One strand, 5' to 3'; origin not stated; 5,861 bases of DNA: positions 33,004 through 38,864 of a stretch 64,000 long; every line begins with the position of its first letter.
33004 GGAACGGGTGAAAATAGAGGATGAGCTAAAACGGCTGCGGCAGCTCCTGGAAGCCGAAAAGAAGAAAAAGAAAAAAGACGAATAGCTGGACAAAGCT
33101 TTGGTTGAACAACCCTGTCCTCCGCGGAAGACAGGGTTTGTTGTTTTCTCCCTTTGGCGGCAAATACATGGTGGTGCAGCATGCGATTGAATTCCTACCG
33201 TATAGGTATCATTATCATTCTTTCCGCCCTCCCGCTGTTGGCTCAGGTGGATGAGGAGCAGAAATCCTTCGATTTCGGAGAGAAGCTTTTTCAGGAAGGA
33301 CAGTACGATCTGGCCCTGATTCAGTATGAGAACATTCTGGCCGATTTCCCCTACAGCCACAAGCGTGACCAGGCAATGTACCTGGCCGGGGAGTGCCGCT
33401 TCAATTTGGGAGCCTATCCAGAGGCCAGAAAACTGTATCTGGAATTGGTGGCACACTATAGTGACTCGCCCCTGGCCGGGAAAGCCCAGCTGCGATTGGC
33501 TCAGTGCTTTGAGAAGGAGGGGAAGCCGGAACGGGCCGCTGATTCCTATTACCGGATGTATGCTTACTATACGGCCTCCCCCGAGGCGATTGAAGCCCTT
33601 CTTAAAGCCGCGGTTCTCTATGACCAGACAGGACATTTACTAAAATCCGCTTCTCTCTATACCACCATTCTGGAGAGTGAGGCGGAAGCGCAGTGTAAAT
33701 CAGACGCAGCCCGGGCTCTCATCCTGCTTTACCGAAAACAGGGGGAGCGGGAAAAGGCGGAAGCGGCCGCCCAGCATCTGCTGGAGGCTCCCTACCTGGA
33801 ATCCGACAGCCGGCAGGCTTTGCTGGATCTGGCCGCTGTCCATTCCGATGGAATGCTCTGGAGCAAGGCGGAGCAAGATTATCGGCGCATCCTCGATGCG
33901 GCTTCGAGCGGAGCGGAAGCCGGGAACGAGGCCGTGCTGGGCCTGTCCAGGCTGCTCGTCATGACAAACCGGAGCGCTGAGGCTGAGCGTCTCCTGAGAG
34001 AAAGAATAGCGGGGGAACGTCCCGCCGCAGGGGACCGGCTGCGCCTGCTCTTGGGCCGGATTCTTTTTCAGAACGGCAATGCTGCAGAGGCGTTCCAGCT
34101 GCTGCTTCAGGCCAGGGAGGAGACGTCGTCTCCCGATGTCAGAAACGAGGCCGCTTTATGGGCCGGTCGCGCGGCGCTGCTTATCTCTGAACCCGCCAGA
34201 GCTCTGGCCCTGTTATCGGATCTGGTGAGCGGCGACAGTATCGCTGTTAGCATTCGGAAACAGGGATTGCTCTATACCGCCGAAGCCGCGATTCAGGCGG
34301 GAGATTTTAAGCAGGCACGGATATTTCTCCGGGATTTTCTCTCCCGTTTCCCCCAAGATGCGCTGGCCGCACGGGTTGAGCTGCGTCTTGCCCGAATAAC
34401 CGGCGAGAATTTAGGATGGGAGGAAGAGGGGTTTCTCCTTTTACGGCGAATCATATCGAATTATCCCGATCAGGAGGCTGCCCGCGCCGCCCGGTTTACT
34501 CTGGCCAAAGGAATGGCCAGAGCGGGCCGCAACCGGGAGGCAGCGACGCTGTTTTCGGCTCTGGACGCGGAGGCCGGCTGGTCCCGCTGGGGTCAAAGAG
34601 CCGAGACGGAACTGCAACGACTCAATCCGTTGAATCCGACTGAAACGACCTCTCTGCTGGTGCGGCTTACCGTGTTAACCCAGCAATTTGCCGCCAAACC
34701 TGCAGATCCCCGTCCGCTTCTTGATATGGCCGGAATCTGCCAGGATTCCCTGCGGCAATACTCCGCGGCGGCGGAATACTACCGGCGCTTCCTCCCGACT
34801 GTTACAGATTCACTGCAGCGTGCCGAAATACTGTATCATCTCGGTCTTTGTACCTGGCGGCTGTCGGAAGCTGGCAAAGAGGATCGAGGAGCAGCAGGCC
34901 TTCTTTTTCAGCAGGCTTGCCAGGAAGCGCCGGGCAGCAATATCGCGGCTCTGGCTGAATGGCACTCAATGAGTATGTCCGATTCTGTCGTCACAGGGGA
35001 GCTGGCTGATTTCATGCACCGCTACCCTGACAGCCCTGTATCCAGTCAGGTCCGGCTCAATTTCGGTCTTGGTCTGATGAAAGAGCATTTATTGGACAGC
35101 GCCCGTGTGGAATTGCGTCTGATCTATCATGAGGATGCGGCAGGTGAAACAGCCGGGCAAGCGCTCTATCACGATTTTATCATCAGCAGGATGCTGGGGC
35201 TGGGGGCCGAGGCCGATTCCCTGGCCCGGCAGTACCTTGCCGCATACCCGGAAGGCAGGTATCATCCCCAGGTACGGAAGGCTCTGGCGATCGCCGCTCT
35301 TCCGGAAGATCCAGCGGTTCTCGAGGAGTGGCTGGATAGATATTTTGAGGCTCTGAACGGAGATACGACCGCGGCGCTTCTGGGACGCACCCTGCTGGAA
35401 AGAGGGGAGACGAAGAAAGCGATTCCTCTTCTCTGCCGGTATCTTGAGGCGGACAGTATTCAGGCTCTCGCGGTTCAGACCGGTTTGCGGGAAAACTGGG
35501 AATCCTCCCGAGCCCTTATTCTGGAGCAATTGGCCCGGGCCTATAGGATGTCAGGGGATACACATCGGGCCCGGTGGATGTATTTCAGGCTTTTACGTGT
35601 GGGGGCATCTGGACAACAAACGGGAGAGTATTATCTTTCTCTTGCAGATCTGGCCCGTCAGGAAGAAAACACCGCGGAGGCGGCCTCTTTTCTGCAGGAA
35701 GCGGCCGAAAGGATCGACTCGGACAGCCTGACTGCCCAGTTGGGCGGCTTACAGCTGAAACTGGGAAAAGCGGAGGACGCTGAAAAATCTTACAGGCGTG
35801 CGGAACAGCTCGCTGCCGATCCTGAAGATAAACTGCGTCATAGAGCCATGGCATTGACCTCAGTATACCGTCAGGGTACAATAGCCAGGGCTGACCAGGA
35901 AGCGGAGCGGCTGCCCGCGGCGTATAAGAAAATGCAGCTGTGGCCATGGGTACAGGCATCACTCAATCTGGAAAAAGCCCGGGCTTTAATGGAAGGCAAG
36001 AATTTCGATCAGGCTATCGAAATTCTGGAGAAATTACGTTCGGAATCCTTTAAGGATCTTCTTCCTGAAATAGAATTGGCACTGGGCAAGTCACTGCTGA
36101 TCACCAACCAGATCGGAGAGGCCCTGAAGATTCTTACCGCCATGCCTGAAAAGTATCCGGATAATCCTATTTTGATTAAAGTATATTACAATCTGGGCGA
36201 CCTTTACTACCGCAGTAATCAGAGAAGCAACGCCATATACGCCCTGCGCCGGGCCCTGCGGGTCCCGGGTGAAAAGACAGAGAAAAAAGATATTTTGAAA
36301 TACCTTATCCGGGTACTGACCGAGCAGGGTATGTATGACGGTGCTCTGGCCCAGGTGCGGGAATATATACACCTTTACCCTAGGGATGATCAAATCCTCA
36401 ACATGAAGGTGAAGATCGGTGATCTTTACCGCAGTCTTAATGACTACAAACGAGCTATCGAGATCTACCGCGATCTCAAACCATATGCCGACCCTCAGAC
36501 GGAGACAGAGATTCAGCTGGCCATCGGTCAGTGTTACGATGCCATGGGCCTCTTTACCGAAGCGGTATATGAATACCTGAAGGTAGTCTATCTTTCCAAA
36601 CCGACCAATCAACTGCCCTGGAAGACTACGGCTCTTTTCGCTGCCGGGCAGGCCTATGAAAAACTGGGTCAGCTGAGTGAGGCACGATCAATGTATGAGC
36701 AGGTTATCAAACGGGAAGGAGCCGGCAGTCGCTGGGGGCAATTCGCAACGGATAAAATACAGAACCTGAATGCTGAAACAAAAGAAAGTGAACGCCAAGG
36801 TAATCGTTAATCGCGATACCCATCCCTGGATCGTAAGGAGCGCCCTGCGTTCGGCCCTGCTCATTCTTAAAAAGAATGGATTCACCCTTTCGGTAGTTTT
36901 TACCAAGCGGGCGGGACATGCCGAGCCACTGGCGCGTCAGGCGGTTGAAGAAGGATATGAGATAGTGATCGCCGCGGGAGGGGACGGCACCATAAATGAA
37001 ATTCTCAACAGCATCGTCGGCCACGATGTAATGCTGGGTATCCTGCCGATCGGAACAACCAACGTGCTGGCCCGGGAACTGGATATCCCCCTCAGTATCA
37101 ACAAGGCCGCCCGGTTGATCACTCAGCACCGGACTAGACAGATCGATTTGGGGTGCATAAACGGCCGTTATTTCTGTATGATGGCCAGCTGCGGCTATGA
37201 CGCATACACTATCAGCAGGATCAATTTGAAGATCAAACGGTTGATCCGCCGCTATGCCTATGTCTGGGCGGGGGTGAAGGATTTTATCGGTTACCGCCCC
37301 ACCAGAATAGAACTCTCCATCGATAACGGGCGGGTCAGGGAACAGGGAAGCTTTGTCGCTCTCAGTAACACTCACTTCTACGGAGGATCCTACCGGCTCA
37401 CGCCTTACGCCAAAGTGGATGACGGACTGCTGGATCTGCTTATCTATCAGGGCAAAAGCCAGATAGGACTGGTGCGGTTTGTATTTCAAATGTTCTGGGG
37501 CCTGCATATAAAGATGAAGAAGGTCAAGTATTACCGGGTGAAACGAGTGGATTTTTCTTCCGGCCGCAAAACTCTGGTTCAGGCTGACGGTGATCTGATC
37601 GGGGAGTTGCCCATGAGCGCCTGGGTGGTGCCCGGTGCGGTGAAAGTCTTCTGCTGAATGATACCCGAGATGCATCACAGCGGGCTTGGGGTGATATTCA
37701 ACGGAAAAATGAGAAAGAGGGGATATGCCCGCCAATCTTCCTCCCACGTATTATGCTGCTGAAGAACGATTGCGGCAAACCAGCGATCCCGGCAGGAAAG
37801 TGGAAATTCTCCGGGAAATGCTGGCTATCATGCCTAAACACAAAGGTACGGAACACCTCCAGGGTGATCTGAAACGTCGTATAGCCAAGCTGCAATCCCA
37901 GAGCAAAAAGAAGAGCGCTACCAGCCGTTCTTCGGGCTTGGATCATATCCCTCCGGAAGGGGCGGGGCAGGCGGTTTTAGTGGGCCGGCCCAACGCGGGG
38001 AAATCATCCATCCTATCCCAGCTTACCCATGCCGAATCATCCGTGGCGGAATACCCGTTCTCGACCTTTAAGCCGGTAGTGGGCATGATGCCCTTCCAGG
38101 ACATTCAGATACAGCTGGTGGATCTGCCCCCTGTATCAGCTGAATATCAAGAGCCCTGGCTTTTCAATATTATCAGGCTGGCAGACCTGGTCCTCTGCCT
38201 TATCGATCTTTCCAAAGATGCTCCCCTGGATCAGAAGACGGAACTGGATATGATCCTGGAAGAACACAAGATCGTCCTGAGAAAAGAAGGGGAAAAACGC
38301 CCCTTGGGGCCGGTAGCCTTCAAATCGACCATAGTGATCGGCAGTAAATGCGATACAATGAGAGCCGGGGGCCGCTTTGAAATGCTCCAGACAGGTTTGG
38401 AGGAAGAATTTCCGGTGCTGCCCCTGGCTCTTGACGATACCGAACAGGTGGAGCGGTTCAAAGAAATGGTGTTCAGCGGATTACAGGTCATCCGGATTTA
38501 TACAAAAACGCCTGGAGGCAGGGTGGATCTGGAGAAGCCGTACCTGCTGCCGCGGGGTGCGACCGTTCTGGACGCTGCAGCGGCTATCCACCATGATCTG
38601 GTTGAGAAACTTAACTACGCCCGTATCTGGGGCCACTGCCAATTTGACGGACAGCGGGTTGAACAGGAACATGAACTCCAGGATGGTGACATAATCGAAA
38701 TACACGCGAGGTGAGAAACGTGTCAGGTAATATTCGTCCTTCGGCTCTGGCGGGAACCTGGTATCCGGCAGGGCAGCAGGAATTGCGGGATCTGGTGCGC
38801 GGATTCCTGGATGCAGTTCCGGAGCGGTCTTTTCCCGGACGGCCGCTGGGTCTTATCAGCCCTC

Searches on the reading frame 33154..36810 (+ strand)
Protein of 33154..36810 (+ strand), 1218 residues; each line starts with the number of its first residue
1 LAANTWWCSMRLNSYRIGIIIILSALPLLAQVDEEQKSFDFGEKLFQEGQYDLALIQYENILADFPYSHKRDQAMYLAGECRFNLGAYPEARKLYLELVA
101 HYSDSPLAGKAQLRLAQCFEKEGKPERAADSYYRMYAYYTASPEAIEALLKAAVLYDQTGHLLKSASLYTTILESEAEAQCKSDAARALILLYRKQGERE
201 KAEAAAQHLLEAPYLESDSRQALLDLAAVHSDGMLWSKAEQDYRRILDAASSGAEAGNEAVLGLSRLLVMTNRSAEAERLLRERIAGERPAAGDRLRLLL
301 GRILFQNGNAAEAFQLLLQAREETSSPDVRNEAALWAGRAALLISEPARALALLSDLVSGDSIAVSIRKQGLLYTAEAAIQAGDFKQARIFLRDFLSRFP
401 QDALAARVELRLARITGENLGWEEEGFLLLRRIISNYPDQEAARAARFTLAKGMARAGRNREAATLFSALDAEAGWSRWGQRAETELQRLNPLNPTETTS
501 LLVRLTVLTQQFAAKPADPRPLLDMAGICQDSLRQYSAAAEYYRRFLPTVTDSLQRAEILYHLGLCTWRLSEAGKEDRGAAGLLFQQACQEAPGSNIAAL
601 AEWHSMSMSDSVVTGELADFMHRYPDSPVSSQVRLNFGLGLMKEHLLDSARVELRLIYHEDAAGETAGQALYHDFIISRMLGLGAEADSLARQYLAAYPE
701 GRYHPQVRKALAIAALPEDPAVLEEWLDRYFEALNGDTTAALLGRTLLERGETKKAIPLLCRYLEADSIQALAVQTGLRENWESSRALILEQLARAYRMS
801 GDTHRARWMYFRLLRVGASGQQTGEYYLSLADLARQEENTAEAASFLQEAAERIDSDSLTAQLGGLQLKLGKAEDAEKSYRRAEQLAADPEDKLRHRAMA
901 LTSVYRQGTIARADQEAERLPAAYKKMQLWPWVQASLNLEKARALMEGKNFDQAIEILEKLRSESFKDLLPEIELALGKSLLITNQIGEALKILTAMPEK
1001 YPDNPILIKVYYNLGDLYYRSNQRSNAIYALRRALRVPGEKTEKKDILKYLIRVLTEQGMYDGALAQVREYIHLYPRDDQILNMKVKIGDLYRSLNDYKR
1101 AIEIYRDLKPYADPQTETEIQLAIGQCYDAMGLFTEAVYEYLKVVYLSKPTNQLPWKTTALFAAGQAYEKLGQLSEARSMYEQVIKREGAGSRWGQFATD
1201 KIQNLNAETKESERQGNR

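Call 74: search_protein_families(library=ncbifam, proteins=[window:33154-36810:+], max_evalue=1e-10)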
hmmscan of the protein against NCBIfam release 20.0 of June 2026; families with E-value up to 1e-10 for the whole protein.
window:33154-36810:+ (1218 aa): 7 families
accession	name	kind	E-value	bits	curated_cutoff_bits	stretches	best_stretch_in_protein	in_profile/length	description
TIGR02795.1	tol_pal_ybgF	equivalog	3.1e-44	150.4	90.1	1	34-148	1-115/119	tol-pal system protein YbgF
NF052312.1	T9SS_PorW_SprE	equivalog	3.4e-23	82.2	250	0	298-467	108-276/716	type IX secretion system periplasmic lipoprotein PorW/SprE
TIGR03302.1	OM_YfiO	subfamily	1.2e-19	70.7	81.4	0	70-176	31-125/239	outer membrane protein assembly factor BamD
TIGR02917.1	PEP_TPR_lipo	equivalog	1.5e-19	69.4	312.2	0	735-1006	548-805/899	XrtA/PEP-CTERM system TPR-repeat protein PrsT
NF008068.0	PRK10803.1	equivalog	2.2e-16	60.6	383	0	95-183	166-254/263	cell division protein CpoB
NF040959.1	MamA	equivalog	1.3e-14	54.1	200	0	929-1105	31-196/204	magnetosome protein MamA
NF008757.0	PRK11788.1-5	equivalog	7.7e-14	51.6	363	0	109-331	107-319/388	lipopolysaccharide assembly protein LapB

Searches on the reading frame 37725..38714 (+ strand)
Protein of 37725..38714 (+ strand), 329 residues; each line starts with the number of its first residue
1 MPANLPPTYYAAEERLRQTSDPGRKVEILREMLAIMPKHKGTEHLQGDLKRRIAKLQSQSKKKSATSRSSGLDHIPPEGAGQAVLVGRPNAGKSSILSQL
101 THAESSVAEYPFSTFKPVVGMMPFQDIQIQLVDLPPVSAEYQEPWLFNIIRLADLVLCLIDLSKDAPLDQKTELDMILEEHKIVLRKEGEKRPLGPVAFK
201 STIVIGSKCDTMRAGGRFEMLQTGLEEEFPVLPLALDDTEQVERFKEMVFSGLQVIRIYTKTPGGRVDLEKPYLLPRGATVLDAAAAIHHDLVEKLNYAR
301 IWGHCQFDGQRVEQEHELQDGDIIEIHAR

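Call 81: search_protein_families(library=pfam, proteins=[window:37725-38714:+], max_evalue=0.01)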
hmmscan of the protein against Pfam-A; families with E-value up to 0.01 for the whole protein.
window:37725-38714:+ (329 aa): 4 families
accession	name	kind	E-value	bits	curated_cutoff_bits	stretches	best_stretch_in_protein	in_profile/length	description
PF02824.27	TGS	-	2.6e-17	63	22.2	1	256-327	1-59/60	TGS domain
PF01926.29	MMR_HSR1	-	1.8e-16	60.7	21.9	1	83-180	2-102/113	50S ribosome-binding GTPase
PF02421.24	FeoB_N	-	3.9e-09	36.7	27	1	83-135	3-55/156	Ferrous iron transport protein B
PF00350.29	Dynamin_N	-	0.0037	17.7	27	0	84-104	2-22/168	Dynamin family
